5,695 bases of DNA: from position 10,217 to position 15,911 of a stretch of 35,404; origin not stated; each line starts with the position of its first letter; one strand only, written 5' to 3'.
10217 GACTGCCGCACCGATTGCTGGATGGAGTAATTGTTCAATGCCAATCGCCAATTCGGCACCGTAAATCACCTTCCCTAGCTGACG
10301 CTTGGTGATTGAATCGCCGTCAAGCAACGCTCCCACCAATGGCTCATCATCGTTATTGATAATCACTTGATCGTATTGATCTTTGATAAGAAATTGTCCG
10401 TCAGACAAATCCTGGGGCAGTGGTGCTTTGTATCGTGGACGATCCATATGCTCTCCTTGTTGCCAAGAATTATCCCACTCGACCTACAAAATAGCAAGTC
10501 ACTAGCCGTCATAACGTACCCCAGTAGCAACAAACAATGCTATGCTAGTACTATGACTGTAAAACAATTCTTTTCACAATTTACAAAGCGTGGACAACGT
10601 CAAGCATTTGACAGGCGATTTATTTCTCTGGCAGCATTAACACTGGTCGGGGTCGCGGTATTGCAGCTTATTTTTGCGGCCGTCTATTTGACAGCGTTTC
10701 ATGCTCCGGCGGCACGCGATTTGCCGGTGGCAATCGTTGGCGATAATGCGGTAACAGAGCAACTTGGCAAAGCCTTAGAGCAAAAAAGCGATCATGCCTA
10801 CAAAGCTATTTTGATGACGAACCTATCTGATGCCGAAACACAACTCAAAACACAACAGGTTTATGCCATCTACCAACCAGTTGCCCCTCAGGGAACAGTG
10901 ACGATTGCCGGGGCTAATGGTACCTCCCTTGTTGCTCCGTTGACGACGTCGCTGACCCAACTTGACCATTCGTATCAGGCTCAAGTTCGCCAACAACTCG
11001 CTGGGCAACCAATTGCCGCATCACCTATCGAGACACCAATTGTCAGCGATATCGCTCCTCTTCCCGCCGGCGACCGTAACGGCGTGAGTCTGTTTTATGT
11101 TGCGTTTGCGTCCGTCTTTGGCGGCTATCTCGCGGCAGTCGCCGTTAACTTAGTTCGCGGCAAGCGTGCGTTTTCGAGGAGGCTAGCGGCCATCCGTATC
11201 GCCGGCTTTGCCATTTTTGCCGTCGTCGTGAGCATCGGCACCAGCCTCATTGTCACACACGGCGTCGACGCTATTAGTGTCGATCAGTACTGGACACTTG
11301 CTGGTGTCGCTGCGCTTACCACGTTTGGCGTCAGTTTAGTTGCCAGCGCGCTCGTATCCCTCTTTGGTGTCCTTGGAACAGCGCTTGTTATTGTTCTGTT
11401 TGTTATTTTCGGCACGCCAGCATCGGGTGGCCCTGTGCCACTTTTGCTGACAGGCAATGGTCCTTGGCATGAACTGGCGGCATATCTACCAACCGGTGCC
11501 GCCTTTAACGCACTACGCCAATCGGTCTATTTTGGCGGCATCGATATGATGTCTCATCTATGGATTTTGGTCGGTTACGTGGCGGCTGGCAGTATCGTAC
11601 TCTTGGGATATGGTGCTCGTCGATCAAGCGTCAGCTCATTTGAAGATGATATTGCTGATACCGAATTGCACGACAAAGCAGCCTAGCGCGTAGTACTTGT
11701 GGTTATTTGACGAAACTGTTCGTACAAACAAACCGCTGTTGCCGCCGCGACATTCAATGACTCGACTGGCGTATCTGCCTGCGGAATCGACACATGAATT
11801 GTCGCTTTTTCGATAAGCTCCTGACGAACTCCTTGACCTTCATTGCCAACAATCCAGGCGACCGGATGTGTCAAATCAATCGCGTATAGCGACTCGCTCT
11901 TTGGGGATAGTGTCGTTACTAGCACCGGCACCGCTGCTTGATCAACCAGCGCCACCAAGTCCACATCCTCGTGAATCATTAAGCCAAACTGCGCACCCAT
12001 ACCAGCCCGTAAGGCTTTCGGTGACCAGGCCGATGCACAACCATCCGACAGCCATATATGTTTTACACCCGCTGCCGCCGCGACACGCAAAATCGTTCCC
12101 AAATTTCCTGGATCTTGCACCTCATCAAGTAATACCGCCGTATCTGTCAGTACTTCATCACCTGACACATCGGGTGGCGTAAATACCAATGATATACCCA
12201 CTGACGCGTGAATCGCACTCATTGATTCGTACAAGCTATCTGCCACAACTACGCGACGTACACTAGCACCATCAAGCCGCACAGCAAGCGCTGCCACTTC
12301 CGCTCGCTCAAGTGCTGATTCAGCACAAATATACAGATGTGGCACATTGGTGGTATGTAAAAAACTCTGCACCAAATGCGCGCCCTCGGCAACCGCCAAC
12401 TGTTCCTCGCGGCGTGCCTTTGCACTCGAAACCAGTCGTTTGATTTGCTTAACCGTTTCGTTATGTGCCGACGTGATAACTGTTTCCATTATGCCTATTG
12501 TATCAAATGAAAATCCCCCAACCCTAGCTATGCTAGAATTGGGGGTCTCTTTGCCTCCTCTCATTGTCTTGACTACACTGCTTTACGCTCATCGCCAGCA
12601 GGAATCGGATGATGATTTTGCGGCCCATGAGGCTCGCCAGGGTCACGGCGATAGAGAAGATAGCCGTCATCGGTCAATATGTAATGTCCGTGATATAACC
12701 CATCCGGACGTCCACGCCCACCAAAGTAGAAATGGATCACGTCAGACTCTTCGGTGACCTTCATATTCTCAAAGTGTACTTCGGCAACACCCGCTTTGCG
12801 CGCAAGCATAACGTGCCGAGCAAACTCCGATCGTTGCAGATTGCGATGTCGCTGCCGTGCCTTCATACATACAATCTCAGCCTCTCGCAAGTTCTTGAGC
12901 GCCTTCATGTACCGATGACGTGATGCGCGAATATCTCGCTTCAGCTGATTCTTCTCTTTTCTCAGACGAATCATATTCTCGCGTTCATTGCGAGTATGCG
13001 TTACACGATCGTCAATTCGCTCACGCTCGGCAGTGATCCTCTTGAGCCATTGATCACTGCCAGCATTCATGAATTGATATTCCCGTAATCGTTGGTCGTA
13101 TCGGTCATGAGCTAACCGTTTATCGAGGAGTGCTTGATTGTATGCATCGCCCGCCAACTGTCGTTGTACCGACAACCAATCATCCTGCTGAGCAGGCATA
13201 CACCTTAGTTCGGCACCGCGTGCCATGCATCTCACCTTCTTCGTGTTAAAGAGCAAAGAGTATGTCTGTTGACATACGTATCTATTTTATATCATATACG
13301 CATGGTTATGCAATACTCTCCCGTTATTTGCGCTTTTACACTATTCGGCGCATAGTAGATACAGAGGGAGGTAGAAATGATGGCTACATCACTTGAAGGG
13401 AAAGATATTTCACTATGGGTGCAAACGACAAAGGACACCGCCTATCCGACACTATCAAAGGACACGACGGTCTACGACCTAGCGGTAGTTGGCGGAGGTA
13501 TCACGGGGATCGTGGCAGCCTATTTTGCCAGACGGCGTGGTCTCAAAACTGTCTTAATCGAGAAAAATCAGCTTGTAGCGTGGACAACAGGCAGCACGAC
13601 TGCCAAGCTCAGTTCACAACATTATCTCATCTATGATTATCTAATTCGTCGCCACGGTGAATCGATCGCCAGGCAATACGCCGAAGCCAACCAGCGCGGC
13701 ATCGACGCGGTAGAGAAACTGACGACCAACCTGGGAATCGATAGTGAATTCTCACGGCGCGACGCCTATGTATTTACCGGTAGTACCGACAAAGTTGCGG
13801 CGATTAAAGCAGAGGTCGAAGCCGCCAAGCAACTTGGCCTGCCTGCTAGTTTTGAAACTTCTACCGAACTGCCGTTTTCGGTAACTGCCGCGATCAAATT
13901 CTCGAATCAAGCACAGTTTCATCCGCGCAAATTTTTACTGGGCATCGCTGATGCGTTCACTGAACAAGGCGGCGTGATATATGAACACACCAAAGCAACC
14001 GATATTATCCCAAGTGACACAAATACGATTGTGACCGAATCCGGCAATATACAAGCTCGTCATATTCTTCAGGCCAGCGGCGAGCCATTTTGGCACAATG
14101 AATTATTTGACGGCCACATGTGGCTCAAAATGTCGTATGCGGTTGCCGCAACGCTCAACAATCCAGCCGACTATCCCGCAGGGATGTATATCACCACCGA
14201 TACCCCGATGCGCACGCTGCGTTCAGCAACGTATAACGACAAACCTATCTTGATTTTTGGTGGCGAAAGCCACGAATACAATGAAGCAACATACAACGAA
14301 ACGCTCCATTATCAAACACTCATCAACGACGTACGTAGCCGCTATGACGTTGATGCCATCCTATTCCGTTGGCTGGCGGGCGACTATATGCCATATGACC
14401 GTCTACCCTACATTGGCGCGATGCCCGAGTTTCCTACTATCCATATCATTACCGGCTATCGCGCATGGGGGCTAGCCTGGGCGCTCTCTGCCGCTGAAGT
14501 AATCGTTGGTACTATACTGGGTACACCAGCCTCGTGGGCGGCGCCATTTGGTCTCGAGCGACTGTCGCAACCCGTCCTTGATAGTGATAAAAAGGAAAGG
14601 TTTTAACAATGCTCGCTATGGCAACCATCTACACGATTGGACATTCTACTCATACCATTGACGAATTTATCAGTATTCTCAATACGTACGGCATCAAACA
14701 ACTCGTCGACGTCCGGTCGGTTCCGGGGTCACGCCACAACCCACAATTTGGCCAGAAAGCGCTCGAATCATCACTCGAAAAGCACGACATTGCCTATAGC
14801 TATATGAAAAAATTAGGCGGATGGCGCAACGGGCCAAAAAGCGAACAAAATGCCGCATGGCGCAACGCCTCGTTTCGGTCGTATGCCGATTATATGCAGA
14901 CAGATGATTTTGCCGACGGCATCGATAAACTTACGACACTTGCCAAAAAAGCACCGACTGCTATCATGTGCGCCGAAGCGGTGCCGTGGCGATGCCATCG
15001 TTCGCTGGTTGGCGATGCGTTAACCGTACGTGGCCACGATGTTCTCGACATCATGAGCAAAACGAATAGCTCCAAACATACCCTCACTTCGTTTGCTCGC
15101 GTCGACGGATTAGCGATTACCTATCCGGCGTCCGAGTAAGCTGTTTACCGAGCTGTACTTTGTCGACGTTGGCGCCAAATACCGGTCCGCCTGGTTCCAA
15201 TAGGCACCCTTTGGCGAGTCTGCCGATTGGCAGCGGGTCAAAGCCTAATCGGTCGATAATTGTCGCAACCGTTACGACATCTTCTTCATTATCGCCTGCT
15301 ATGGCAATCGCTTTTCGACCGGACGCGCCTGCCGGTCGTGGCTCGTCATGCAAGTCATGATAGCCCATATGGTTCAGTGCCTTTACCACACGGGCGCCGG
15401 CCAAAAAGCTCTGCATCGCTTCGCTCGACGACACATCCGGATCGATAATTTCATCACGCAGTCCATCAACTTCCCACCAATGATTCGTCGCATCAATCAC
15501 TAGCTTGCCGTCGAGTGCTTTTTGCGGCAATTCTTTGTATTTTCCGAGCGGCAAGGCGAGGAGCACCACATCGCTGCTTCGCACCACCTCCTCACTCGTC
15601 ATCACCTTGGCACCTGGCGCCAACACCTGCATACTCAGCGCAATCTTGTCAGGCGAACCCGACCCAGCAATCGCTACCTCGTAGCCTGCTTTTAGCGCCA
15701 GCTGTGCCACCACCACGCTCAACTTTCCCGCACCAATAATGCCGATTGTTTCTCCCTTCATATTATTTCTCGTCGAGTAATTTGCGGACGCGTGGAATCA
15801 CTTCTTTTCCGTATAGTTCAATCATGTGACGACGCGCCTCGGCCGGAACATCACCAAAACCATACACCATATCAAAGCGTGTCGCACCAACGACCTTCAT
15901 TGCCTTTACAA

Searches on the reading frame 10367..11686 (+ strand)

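Call 76: search_protein_families(library=pfam, proteins=[window:10367-11686:+], max_evalue=0.001)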
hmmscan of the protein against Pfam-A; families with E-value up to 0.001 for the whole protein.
window:10367-11686:+ (439 aa): 1 family
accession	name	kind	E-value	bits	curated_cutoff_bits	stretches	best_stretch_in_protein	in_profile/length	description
PF12698.13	ABC2_membrane_3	-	2.9e-14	53.4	31.6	1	91-407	6-340/347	ABC-2 family transporter protein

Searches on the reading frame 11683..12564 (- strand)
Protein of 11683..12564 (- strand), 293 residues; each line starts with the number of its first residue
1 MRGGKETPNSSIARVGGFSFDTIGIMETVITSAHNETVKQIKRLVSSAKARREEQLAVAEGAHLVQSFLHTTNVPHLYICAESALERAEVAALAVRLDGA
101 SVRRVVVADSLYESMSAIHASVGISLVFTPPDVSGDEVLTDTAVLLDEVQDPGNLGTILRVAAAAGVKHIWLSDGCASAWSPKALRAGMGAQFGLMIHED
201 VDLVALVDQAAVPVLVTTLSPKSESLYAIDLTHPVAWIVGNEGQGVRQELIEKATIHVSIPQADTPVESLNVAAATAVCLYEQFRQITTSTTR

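Call 75: search_protein_families(library=pfam, proteins=[window:11683-12564:-], max_evalue=0.001)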
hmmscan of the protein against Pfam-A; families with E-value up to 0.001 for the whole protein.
window:11683-12564:- (293 aa): 2 families
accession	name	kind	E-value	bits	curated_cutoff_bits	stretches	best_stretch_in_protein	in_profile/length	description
PF00588.24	SpoU_methylase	-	1.1e-34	120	29.7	1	143-281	3-142/142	SpoU rRNA Methylase family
PF22435.1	MRM3-like_sub_bind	-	6.4e-08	33.3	27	1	35-116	1-74/84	MRM3-like substrate binding domain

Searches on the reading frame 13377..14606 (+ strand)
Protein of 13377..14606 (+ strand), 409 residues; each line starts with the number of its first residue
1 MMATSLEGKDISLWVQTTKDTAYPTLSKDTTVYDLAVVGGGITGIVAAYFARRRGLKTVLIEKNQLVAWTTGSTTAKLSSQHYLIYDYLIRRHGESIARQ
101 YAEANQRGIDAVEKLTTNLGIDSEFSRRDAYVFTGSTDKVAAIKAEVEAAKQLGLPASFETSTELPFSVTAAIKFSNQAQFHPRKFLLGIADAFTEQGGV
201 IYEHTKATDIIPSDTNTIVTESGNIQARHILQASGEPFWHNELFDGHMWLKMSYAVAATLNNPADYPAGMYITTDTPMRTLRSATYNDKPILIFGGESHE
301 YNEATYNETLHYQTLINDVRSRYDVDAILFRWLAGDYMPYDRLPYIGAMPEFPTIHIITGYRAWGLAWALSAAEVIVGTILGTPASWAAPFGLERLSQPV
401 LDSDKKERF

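Call 75: search_protein_families(library=pfam, proteins=[window:13377-14606:+], max_evalue=0.001)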
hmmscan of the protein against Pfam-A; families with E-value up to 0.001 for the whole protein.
window:13377-14606:+ (409 aa): 6 families
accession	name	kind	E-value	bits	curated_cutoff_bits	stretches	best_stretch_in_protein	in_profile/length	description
PF01266.30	DAO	-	1.7e-38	133.5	27.9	1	34-376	1-350/353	FAD dependent oxidoreductase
PF12831.13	FAD_oxidored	-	3.1e-08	33.8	27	1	34-86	1-50/416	FAD dependent oxidoreductase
PF00890.30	FAD_binding_2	-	2.4e-07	30.7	20.4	1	34-79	1-50/414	FAD binding domain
PF13450.12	NAD_binding_8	-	4e-07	30.7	21.9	1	37-65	1-29/68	NAD(P)-binding Rossmann-like domain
PF07992.20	Pyr_redox_2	-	8.3e-05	22.6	26.1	1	33-73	1-42/291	Pyridine nucleotide-disulphide oxidoreductase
PF01134.28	GIDA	-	0.00033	20.3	22.1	1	34-64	1-31/391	Glucose inhibited division protein A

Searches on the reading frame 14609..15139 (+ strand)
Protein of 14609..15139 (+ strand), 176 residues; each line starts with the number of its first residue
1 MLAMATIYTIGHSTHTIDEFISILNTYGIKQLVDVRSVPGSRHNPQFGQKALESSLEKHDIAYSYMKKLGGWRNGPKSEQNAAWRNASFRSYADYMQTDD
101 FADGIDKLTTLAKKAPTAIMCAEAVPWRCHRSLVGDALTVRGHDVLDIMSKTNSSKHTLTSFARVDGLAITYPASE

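Call 75: search_protein_families(library=pfam, proteins=[window:14609-15139:+], max_evalue=0.001)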
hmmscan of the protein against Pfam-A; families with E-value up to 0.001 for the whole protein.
window:14609-15139:+ (176 aa): 2 families
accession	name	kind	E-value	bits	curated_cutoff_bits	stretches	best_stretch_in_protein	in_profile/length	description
PF04343.18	DUF488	-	1.7e-32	113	22.2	1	16-138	1-121/121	Domain of unknown function DUF488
PF22751.1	DUF488-N3a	-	1.5e-05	25.7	27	1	79-140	54-116/118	Active DUF488-N3 subclade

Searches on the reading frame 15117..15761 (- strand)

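Call 75: search_protein_families(library=pfam, proteins=[window:15117-15761:-], max_evalue=0.001)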
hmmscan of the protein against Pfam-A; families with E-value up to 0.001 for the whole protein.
window:15117-15761:- (214 aa): 2 families
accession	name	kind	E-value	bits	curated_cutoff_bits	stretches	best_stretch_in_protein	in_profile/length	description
PF03807.23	F420_oxidored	-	2.4e-16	60.5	21.6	1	5-94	1-94/94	NADP oxidoreductase coenzyme F420-dependent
PF02826.25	2-Hacid_dh_C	-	2.6e-06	27.3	25.1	1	2-74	35-103/178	D-isomer specific 2-hydroxyacid dehydrogenase, NAD binding domain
